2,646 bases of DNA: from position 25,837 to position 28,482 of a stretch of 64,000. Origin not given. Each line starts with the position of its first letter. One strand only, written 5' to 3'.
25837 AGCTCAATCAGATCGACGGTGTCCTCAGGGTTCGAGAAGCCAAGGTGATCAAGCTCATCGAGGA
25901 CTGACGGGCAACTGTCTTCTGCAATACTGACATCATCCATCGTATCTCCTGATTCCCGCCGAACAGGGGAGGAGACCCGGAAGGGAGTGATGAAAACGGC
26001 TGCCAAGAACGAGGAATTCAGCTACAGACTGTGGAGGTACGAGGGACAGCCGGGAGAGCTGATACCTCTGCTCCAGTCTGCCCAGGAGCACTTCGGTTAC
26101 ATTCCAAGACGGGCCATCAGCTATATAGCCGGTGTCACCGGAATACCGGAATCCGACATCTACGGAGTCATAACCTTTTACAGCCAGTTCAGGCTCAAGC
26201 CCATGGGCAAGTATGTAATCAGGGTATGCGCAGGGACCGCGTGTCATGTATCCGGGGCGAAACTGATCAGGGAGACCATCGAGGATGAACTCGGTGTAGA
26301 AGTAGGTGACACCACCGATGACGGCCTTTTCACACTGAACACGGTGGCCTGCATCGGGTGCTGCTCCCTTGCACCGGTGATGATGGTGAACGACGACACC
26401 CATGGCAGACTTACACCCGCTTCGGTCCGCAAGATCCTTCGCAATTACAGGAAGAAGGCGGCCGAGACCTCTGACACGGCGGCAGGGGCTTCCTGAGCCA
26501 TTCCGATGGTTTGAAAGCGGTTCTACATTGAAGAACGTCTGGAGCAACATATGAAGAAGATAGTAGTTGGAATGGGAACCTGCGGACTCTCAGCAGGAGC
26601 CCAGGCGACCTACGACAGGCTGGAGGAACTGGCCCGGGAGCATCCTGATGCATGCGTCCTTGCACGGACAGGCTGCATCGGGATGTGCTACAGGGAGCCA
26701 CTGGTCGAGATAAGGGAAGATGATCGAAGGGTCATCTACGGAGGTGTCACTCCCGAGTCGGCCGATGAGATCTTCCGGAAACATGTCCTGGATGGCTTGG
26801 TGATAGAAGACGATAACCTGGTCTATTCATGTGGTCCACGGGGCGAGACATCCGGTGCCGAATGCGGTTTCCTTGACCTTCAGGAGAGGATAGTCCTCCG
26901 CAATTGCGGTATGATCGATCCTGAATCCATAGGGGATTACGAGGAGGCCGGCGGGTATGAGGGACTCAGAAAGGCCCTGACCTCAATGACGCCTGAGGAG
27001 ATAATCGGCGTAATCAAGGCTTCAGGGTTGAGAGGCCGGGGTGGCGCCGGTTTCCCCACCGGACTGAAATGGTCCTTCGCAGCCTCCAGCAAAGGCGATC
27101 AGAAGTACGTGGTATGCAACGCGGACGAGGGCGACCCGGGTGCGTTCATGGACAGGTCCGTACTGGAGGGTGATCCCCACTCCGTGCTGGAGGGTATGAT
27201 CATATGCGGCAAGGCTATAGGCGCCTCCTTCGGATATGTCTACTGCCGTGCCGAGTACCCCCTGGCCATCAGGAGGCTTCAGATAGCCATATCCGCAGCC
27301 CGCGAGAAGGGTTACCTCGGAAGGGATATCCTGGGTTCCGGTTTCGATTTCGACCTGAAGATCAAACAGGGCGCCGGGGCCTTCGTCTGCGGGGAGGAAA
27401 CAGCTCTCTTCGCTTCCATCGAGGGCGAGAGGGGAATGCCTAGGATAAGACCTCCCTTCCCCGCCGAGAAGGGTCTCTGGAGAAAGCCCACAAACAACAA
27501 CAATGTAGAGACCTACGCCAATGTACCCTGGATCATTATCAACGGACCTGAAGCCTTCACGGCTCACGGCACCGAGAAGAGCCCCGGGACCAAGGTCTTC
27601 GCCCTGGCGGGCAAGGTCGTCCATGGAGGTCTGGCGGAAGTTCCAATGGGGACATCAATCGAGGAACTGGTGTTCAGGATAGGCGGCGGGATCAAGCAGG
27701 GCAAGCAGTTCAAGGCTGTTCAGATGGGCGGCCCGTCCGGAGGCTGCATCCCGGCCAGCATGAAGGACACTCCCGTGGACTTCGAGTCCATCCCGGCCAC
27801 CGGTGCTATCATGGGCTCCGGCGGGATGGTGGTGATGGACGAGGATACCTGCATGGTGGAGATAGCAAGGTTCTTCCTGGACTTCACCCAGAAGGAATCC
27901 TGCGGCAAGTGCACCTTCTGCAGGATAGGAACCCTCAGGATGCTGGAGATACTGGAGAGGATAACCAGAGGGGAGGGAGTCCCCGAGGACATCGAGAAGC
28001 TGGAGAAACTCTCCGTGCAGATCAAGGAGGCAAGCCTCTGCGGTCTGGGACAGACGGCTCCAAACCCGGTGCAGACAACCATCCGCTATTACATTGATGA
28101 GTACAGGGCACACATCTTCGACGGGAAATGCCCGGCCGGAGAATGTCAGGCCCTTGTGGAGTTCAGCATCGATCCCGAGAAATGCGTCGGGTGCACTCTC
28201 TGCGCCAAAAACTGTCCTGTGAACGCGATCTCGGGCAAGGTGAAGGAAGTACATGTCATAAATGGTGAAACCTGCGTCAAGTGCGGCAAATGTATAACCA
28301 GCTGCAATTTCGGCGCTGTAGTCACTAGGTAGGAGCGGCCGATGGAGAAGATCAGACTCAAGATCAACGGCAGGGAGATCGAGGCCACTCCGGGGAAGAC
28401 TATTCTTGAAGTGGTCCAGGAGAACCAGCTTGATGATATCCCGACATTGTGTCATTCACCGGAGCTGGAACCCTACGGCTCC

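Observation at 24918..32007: REC protein with putative amino-acid-binding modules heading a NuoE/NuoF/GltD-fusion (Bfu-type) complex, next to canonical nfnAB and gdhA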

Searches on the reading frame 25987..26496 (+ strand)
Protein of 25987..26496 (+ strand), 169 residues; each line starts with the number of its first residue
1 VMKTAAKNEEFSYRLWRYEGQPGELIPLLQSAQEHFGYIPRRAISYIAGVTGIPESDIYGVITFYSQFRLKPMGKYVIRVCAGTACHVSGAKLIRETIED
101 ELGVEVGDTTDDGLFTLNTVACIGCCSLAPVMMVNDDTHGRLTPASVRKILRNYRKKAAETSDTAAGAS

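Call 3: search_protein_families(library=pfam, proteins=[window:25987-26496:+], max_evalue=0.01)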
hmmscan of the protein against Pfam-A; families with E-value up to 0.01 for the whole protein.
window:25987-26496:+ (169 aa): 1 family
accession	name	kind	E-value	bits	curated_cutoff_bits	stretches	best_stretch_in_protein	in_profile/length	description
PF01257.25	2Fe-2S_thioredx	-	1.4e-53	181.1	24.8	1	17-155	7-145/145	Thioredoxin-like [2Fe-2S] ferredoxin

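Call 4: search_protein_families(library=ncbifam, proteins=[window:25987-26496:+], max_evalue=0.01)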
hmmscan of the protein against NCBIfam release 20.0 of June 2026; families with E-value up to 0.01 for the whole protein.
window:25987-26496:+ (169 aa): 9 families
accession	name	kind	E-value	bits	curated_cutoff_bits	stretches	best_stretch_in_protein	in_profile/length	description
NF005722.0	PRK07539.1-2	equivalog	8.1e-50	169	141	1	4-154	6-156/157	NADH-quinone oxidoreductase subunit NuoE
TIGR01958.1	nuoE_fam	subfamily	1.8e-41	141.7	142.4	1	23-155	16-148/148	NADH-quinone oxidoreductase subunit NuoE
NF005747.0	PRK07571.1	equivalog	6.9e-41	139.8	224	1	16-157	30-171/173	bidirectional hydrogenase complex protein HoxE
NF004638.0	PRK05988.1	equivalog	2.6e-40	137.8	198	1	8-155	11-158/159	formate dehydrogenase subunit gamma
NF005725.0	PRK07539.1-5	equivalog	4e-37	127.6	220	1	23-156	39-173/174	NADH-quinone oxidoreductase subunit NuoE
NF005721.0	PRK07539.1-1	equivalog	5.3e-35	121.1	308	1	15-162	38-185/292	NADH-quinone oxidoreductase subunit NuoE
NF005724.0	PRK07539.1-4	equivalog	8.7e-28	97.7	280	1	23-156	40-174/240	NADH-quinone oxidoreductase subunit NuoE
NF005723.0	PRK07539.1-3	equivalog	4.7e-26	91.6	226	1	28-152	29-154/158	NADH-quinone oxidoreductase subunit NuoE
NF009040.0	PRK12373.1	equivalog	9.5e-25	88.1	514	1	24-157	38-172/400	NADH-quinone oxidoreductase subunit E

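Call 83: search_solved_structures(query=window:25987-26493:+, max_evalue=1e-20)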
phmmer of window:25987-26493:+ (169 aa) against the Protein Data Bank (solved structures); distinct sequences matched with E-value up to 1e-20: 50.
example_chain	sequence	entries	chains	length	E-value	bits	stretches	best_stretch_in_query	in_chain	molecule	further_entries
9n5u_C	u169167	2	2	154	3.4e-54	186.1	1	15-156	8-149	NfnC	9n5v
9bov_C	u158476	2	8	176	6.7e-51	175.4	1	16-155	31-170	NADH dehydrogenase (Ubiquinone), 24 kDa subunit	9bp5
8oh5_A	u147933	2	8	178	1.2e-49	171.3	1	17-155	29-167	NAD-dependent formate dehydrogenase gamma subunit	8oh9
8a6t_C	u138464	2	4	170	6.1e-49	169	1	16-159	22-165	Electron bifurcating hydrogenase subunit HydC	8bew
7t2r_C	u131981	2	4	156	4.8e-47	162.9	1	18-154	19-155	NiFe hydrogenase subunit C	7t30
7p5h_C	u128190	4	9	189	1.7e-41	144.8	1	16-162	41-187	Fe-hydrogenase, subunit gamma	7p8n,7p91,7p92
7q4v_C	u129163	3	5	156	1.8e-39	138.2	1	20-154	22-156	Iron hydrogenase HydC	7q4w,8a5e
9mqx_C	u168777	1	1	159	3.1e-38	134.2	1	12-156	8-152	NADH:ubiquinone oxidoreductase 24 kD subunit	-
9q8i_E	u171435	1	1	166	1.1e-35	126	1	4-155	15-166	NADH-quinone oxidoreductase subunit E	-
7p61_E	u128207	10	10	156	2.2e-35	124.9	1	4-155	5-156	NADH dehydrogenase I subunit E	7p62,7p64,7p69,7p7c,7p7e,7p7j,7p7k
7awt_E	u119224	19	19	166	2.8e-35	124.6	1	4-155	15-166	NADH-quinone oxidoreductase subunit E | NADH dehydrogenase I subunit E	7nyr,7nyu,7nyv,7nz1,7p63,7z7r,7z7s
8b9z_E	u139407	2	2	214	2.6e-31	111.7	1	21-155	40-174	NADH dehydrogenase (Ubiquinone) 24 kDa subunit, isoform A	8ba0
8esw_V2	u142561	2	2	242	3.4e-31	111.3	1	21-155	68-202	NADH dehydrogenase (Ubiquinone) 24 kDa subunit, isoform A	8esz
8uca_V2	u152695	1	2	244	6.4e-30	107.2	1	21-154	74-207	NADH dehydrogenase [ubiquinone] flavoprotein 2, mitochondrial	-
7ak5_E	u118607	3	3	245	6.5e-30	107.2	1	21-154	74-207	NADH dehydrogenase [ubiquinone] flavoprotein 2, mitochondrial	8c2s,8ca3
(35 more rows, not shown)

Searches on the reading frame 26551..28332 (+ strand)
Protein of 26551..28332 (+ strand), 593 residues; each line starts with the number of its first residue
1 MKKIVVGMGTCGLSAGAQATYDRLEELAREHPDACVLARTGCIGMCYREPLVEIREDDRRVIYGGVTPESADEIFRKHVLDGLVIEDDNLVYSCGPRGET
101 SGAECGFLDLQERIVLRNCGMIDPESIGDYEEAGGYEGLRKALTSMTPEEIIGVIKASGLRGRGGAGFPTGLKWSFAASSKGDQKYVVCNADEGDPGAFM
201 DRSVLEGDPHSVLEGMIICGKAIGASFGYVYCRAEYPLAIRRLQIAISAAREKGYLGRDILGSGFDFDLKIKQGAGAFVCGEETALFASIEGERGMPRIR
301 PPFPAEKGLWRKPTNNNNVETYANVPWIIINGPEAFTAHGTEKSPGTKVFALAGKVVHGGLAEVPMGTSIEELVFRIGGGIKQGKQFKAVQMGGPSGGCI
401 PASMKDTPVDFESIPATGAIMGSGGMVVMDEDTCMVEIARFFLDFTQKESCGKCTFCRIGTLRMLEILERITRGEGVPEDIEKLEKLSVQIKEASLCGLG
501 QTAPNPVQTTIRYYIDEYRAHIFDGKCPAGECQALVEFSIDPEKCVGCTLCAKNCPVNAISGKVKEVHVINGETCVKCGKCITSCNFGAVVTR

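Call 3: search_protein_families(library=pfam, proteins=[window:26551-28332:+], max_evalue=0.01)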
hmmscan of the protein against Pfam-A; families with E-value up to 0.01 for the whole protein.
window:26551-28332:+ (593 aa): 12 families
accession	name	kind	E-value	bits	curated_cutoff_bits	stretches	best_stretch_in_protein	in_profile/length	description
PF01512.22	Complex1_51K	-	7.1e-47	159.5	31.2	1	155-326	1-149/150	Nuo51 FMN-binding domain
PF10589.14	NADH_4Fe-4S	-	1.4e-32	111.8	23.5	1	437-521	1-85/85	NADH-ubiquinone oxidoreductase-F iron-sulfur binding region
PF14697.11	Fer4_21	-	9.5e-09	35.7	35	2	540-586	3-52/59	4Fe-4S dicluster domain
PF00037.32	Fer4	-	3.4e-08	33.4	21.1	1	539-561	2-24/24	4Fe-4S binding domain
PF12837.12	Fer4_6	-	1.6e-07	31.4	25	2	539-560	3-24/24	4Fe-4S binding domain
PF12838.12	Fer4_7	-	4.2e-07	30.8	27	1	544-589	1-52/52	4Fe-4S dicluster domain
PF12797.12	Fer4_2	-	4.5e-06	26.7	24.5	1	539-557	4-22/22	4Fe-4S binding domain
PF13237.11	Fer4_10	-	7.5e-06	26.2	25.5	1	539-585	3-52/53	4Fe-4S dicluster domain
PF13187.11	Fer4_9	-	2.1e-05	24.9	27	1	544-588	1-50/52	4Fe-4S dicluster domain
PF13484.11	Fer4_16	-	0.0018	19.5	30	1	544-563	1-20/66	4Fe-4S double cluster binding domain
PF25160.1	LdpA_Fe-S-bd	-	0.0053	16.9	27.6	1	551-590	9-43/49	LdpA Fe-S cluster-binding domain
PF10531.15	SLBB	-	0.0094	16.2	27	0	350-398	2-53/55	SLBB domain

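Call 4: search_protein_families(library=ncbifam, proteins=[window:26551-28332:+], max_evalue=0.01)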
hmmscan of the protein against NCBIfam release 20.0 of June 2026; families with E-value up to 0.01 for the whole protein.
window:26551-28332:+ (593 aa): 56 families (the best 25 are shown)
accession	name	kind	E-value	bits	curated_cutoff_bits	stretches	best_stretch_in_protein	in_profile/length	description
TIGR01959.1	nuoF_fam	equivalog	1e-148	495.2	558.65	1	124-522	11-410/410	NADH-quinone oxidoreductase subunit NuoF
NF010120.0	PRK13596.1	equivalog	6.9e-112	374.1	389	1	118-522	11-417/433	NADH-quinone oxidoreductase subunit NuoF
NF008436.0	PRK11278.1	equivalog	2.1e-111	373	749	1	124-523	24-427/448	NADH-quinone oxidoreductase subunit NuoF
TIGR04481.1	PR_assoc_PrdC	equivalog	1.2e-11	44.1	490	1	148-248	73-169/425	proline reductase-associated electron transfer protein PrdC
TIGR01945.1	rnfC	subfamily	9.5e-11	40.9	245.95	1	140-248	113-219/435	RnfABCDGE type electron transport complex subunit C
NF005415.0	PRK06991.1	equivalog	2.9e-10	40.3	281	1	538-586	80-128/284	electron transport complex subunit RsxB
NF058577.1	FdxA_fam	equivalog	7.5e-10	38.9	65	1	543-589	7-52/52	4Fe-4S ferredoxin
TIGR01944.1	rnfB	subfamily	8.4e-10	38.5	68.7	1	539-589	109-159/190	RnfABCDGE type electron transport complex subunit B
NF003454.1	PRK05035.1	equivalog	2.2e-08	33.1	345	1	142-250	117-222/556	electron transport complex subunit RsxC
NF038196.1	ferrodoxin_EFR1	subfamily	2.5e-08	34.3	75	1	537-590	179-229/242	EFR1 family ferrodoxin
TIGR04105.1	FeFe_hydrog_B1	subfamily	2.1e-07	30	450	1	519-592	136-207/462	monomeric [FeFe] hydrogenase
NF003475.0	PRK05113.1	equivalog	2.2e-07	30.9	203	1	540-586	110-156/190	electron transport complex subunit RsxB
NF040864.1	HgcB_ferredoxin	equivalog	2.6e-07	30.4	99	1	536-590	7-61/93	mercury methylation ferredoxin HgcB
NF040770.1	hetero_SS_HdrA2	exception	3.1e-07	28.9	1100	1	538-591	572-624/777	CoB-CoM heterodisulfide reductase HdrA2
NF043039.1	HgcAB_like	equivalog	6.4e-07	29.3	285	1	533-590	290-349/350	HgcAB-like fusion protein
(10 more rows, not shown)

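Call 12: search_solved_structures(query=window:26551-28329:+, max_evalue=1e-10)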
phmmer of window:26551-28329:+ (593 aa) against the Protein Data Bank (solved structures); distinct sequences matched with E-value up to 1e-10: 64 (the best 60 are shown).
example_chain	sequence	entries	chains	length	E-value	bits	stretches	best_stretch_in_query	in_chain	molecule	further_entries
8oh5_B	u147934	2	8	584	1e-250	836.7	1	3-590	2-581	NAD-reducing hydrogenase subunit HoxF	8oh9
9n5u_B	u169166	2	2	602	1.3e-250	836.3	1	2-590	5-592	NfnB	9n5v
9bov_B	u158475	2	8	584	3.5e-248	828.3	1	3-590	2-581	NADH dehydrogenase (Quinone)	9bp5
7t2r_B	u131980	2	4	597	6.9e-227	757.9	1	6-590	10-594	NiFe hydrogenase subunit B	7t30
7q4v_B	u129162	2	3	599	9.5e-216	721.1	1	5-590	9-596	Iron hydrogenase HydB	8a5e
7q4w_B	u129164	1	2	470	5.3e-201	672.4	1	128-590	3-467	Iron hydrogenase HydB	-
8a6t_B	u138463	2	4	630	1.1e-199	668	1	36-590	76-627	Electron bifurcating hydrogenase subunit HydB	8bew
7p5h_B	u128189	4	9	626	4.9e-194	649.4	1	31-590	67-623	Fe-hydrogenase, subunit beta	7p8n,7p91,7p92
9mqx_B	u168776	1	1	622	3.9e-180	603.5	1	8-590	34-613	NADH:ubiquinone oxidoreductase, NADH-binding (51 kD) subunit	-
6vw7_B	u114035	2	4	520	6.3e-123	414.6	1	13-517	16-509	NAD-dependent formate dehydrogenase beta subunit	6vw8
6tg9_B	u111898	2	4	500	7.4e-116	391.2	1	13-516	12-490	Formate dehydrogenase subunit beta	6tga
9wxb_C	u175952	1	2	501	2.7e-114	386.1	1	14-518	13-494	Formate dehydrogenase beta subunit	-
2fug_1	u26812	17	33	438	4.4e-113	382.1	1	112-520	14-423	NADH-quinone oxidoreductase chain 1 | NADH-QUINONE OXIDOREDUCTASE SUBUNIT 1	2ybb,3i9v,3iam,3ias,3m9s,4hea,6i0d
8e9g_F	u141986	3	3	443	1.8e-112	380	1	123-529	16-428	NADH-quinone oxidoreductase subunit F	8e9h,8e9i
8x9v_F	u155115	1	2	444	2.1e-110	373.2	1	109-527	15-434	NADH-quinone oxidoreductase subunit F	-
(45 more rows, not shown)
